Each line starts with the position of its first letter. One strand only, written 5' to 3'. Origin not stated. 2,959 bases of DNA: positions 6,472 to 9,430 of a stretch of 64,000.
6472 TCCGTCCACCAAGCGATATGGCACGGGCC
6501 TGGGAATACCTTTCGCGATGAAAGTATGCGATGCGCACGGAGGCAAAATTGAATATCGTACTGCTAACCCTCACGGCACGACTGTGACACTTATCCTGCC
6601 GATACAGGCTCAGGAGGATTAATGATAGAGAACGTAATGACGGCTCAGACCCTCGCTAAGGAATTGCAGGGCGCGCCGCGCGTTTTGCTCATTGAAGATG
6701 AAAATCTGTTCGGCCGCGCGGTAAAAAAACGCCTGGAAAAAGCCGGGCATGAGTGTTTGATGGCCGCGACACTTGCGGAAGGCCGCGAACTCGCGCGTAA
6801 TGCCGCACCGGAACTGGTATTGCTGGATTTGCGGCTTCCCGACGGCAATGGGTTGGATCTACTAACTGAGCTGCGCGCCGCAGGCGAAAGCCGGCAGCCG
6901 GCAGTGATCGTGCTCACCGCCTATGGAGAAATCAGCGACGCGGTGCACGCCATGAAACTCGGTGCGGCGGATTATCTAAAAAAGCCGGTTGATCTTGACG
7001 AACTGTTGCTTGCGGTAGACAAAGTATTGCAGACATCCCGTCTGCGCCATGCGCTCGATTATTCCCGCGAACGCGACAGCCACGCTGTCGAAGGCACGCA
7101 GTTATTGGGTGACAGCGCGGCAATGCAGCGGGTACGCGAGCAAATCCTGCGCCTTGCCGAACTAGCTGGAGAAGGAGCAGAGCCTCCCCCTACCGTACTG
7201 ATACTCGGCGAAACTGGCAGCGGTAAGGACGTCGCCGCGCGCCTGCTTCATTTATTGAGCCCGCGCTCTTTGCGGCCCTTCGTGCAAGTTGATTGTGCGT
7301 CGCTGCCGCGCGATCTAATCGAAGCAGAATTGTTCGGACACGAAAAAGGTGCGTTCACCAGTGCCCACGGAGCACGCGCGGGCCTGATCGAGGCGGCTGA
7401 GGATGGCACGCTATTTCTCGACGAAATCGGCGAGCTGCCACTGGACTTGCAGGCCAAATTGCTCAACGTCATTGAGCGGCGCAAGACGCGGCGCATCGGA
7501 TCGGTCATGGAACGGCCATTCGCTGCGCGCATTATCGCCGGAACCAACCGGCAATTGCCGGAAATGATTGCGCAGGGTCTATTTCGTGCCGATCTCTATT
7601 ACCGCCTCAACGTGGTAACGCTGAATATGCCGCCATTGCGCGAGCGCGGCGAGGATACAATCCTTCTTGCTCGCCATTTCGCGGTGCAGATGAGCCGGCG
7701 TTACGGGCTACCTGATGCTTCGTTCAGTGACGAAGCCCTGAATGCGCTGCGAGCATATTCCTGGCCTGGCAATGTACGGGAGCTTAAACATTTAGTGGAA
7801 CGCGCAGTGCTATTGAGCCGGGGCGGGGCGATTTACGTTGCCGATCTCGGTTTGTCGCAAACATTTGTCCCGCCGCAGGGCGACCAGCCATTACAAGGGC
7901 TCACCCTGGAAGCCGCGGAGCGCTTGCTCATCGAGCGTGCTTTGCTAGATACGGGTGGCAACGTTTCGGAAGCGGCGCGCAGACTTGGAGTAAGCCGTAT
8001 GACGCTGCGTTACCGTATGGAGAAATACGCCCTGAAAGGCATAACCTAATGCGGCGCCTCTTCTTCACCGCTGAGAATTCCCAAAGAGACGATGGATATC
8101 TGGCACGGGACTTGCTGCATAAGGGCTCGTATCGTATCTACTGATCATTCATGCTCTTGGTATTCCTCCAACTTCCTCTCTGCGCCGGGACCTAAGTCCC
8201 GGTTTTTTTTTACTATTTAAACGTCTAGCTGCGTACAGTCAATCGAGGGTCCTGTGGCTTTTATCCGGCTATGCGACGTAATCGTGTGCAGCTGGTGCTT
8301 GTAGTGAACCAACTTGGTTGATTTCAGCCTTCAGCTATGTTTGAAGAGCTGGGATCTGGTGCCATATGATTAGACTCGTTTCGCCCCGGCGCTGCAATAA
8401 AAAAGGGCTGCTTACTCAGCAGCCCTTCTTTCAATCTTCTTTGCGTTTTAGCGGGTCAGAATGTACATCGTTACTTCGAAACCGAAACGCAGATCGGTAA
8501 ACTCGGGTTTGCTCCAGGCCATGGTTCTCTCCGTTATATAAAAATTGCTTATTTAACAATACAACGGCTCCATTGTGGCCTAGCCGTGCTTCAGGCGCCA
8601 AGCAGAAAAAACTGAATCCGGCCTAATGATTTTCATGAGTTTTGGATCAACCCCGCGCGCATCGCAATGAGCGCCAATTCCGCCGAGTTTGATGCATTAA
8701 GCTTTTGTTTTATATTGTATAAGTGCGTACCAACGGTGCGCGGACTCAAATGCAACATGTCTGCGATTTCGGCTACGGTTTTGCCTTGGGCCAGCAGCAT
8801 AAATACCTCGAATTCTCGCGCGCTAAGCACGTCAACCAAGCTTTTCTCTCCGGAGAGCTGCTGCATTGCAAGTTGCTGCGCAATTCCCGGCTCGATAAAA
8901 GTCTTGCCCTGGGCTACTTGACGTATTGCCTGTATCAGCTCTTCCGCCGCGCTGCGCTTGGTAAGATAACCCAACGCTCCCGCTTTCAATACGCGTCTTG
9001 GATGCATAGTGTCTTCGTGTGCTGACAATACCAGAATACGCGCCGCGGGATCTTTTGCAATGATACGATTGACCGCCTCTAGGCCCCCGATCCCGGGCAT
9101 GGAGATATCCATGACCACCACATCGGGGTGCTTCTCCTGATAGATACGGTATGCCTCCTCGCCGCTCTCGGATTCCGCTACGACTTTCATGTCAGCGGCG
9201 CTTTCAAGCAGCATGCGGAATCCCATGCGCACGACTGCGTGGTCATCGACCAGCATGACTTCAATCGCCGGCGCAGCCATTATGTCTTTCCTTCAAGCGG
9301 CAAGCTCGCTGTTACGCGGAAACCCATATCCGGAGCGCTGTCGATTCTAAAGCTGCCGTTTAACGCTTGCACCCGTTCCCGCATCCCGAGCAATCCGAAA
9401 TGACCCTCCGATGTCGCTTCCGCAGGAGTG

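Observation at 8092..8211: Stand-alone consensus sigma-54 promoter plus strong terminator: candidate ~85-nt EBP-dependent sRNA with a CU-rich anti-SD stretch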

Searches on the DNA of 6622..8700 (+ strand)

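Call 4: search_rna_families(source=window, start=7950, end=8700, threshold=evalue, max_evalue=10, show_alignments=2)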
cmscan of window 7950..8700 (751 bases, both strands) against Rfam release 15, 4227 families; matches with E-value up to 10: 11.
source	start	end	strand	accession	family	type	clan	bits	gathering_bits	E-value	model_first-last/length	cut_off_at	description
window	8159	8211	+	RF02866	ncS16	Gene; sRNA;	-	23.2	48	0.043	1-83/83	no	Burkholderia sRNA 16 (Bc_KC_sr1)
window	8398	8488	-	RF04184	BTnc060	Gene; sRNA;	-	19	228.9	2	1-213/213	no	Bacteroides sRNA BTnc060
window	8139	8217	+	RF02860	Arrc14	Gene; sRNA;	-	18.7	99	4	1-167/167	no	Actinobacillus sRNA 14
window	8398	8552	-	RF01472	rli40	Gene; sRNA;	-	18.2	100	0.038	1-263/263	no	Listeria sRNA rli40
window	8400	8493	-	RF02607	AbsR25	Gene; sRNA;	-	17.6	47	2.1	1-164/164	no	Acinetobacter sRNA 25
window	8396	8438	-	RF04319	BTncRNA_FopS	Gene; sRNA;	-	17.3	56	5.9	24-71/71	no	Bacteroidetes FopS (family of paralogous sRNAs)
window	8360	8425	+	RF01298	snoU25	Gene; snRNA; snoRNA; CD-box;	-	14.6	50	6.7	1-69/69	no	Small nucleolar RNA U25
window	8386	8437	+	RF02066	STnc320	Gene; sRNA;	-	14.4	50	8.9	1-55/55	no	Salmonella enterica sRNA STnc320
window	8152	8209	+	RF02784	SorX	Gene; sRNA;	-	13.8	46.6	2.3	1-73/73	no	Singlet oxygen resistance RNA X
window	8167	8211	+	RF02837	anti-hemB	Gene; sRNA;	-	13.6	49.5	2.5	1-81/81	no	Burkholderia RNA 7 (anti-hemB)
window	8395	8443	-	RF02353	BjrC68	Gene; sRNA;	-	13.1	39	1.8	1-82/82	no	Bradyrhizobiaceae sRNA BjrC68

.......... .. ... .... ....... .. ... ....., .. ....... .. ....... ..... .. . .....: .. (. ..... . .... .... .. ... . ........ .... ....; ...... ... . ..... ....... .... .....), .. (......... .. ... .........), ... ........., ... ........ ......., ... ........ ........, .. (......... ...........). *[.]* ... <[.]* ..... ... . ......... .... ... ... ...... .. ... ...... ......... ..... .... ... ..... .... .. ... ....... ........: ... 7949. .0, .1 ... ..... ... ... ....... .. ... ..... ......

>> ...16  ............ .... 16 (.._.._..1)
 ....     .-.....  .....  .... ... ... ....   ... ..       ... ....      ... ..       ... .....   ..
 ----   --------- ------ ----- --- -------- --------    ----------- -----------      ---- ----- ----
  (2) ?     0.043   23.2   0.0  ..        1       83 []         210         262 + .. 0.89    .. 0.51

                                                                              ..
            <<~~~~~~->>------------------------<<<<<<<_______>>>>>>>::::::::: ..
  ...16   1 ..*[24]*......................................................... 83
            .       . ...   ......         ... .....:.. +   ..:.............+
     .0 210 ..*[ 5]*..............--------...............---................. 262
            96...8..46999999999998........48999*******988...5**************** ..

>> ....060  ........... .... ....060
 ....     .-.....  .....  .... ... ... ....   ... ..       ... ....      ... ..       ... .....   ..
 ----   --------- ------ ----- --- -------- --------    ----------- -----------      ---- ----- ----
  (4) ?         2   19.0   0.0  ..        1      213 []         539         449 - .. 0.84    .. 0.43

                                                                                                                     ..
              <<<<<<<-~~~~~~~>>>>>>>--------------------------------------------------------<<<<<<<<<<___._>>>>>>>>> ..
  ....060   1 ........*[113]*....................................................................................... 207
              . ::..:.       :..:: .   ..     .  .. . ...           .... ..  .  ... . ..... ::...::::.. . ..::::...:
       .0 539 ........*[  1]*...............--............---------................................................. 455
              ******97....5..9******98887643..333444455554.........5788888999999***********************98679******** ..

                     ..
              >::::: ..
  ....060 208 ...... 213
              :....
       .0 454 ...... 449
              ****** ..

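Call 50: search_rna_families(sources=[L090, L092, L094, L096, L095, L141, L142, L143], threshold=gathering)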
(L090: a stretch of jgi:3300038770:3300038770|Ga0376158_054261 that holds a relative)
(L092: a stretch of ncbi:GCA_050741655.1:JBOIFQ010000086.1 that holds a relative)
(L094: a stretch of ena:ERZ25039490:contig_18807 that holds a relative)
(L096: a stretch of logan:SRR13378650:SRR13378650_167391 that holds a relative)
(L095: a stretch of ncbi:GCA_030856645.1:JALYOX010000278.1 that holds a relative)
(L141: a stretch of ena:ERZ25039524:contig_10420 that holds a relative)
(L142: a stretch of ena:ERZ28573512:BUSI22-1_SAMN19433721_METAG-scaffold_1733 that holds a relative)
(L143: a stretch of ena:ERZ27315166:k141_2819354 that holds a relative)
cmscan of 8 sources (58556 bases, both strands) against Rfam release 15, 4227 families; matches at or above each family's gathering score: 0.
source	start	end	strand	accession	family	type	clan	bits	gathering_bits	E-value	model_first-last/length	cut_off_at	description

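Call 64: build_rna_model(alignment_id=A4, structure=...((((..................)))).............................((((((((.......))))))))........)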
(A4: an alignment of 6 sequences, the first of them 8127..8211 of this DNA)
Model R1 built from alignment A4 (6 sequences, 89 columns); structure: as given.
model positions 84; base pairs 12; branch points 1; effective number of sequences 1.91; information 0.677 bits per position. Calibrated on 0.2 Mb of random sequence (short: E-values are rough).
structure used (alignment columns):
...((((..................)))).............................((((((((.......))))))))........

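Call 65: search_with_rna_model(model_id=R1, sources=[window, L001, L002, L003, L004, L005, L086, L088, L090, L092, L094, L095, L096, L097, L102, L109, L117, L122, L132, L141, L142, L143], max_evalue=10)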
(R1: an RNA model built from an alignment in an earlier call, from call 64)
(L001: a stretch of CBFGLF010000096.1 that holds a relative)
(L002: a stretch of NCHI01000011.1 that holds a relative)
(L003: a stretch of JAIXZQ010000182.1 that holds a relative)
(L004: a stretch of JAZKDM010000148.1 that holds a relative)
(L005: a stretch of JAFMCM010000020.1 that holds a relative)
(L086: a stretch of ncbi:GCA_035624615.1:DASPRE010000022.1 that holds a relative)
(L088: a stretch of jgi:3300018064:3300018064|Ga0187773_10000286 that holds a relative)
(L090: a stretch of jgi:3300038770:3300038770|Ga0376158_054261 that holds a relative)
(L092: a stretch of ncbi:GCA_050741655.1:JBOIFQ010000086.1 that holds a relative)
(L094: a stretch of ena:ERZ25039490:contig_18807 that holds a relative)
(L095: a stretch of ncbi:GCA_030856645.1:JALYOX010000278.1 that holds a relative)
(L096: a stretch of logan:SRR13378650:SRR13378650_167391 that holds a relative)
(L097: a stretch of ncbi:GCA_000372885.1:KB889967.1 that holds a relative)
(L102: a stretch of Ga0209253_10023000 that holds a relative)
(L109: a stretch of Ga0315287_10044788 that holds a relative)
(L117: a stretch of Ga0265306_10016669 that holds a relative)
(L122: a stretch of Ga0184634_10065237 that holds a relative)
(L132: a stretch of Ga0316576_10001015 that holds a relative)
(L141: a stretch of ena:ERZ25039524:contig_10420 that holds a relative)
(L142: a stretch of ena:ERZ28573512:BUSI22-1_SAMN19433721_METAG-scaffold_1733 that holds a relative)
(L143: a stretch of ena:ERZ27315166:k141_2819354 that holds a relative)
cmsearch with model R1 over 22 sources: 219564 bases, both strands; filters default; matches with E-value up to 10: 17.
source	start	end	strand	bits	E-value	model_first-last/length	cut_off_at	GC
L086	4992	5075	+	100.3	2.2e-23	1-84/84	no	0.44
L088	4994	5077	+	97.2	1.4e-22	1-84/84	no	0.46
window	8127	8210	+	95.9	3.1e-22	1-84/84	no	0.46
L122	1186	1267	-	93.3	1.5e-21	1-84/84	no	0.46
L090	5008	5092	+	91.9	3.6e-21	1-84/84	no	0.48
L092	2590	2675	+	83.5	5.8e-19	1-84/84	no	0.53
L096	1794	1869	+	30.5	6e-05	1-84/84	no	0.49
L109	106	181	+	30.2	7e-05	1-84/84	no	0.53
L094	1858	1932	+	29.4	0.00012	1-84/84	no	0.49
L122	1194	1211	+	19.2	0.058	59-76/84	no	0.67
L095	4453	4530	+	18.9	0.07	1-84/84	no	0.5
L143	4267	4353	+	17.7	0.14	1-84/84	no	0.48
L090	5066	5084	-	16.2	0.35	59-76/84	no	0.63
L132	3112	3179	-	14.3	1.2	1-84/84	no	0.62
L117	89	158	-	12.4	3.6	1-84/84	no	0.5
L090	3337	3352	-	11.2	7.3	60-75/84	no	0.56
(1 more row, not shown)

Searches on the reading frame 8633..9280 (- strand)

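Call 8: search_protein_families(library=ncbifam, proteins=[window:8633-9280:-])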
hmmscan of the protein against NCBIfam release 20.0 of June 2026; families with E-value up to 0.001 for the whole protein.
window:8633-9280:- (215 aa): 112 families (the best 25 are shown)
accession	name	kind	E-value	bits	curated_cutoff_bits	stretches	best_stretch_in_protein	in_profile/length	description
NF007018.1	PRK09483.1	equivalog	2.4e-61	207.2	280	1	6-213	2-210/217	UvrY/SirA/GacA family response regulator transcription factor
NF052445.1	RespRegMctR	equivalog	1.2e-49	168.5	300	1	6-211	2-204/205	two-component system response regulator MctR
NF011896.0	PRK15369.1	equivalog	1.2e-47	162.3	242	1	6-212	4-210/211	two component system response regulator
NF047785.1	respo_reg_MadR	equivalog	6.4e-41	140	300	1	6-212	1-209/209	MadR family response regulator transcription factor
NF007685.0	PRK10360.1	equivalog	1.8e-39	135.6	258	1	6-203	2-189/196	response regulator transcription factor UhpA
NF007935.0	PRK10651.1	equivalog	6.6e-36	123.5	250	1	6-204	7-208/216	two-component system response regulator NarL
NF007708.0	PRK10403.1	equivalog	3.6e-35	121.4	343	1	5-198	6-200/215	nitrate/nitrite response regulator protein NarP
NF007403.0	PRK09935.1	equivalog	1.5e-30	106.4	271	1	7-205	5-203/210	fimbria biosynthesis transcriptional regulator FimZ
NF007419.0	PRK09958.1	equivalog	2.1e-28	99.3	251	1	8-208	3-200/204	acid-sensing system DNA-binding response regulator EvgA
NF001965.0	PRK00742.1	subfamily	1.8e-23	83.3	293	1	5-118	3-126/357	chemotaxis-specific protein-glutamate methyltransferase CheB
NF041367.1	CheY_Halo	equivalog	1.1e-22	80.5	200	1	8-122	1-113/114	chemotaxis protein CheY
NF006900.1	PRK09390.1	equivalog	1.9e-22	79.8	255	1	6-210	5-201/203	response regulator FixJ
NF008098.0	PRK10840.1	equivalog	2.2e-18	66.5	235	1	6-199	4-198/216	response regulator transcription factor RcsB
NF009206.0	PRK12555.1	subfamily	2.8e-17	62.7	342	1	6-124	1-129/340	chemotaxis-specific protein-glutamate methyltransferase CheB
NF040749.1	tetrathio_RR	equivalog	3.5e-17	62.7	290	1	8-203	2-185/191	tetrathionate respiration response regulator TtrR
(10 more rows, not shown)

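Call 9: search_protein_families(library=pfam, proteins=[window:8633-9280:-])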
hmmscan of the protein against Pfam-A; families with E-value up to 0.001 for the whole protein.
window:8633-9280:- (215 aa): 7 families
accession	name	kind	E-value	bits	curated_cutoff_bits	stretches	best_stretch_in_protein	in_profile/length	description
PF00072.30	Response_reg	-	1.7e-29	102.7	30.2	1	8-120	1-111/111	Response regulator receiver domain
PF00196.25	GerE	-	5.5e-19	68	23.5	1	150-206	1-57/57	Bacterial regulatory proteins, luxR family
PF08281.18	Sigma70_r4_2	-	3e-09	36.8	25.7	1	148-194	7-54/54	Sigma-70, region 4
PF13384.12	HTH_23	-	5.2e-06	26.5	24.6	1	157-183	8-34/50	Homeodomain-like domain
PF14493.12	HTH_40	-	2.4e-05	25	27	1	160-193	6-39/89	Helix-turn-helix domain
PF13542.12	HTH_Tnp_ISL3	-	0.00081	19.3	27.4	0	158-184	19-44/51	Helix-turn-helix domain of transposase family ISL3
PF13518.12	HTH_28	-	0.00083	19.8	25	0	158-183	4-29/52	Helix-turn-helix domain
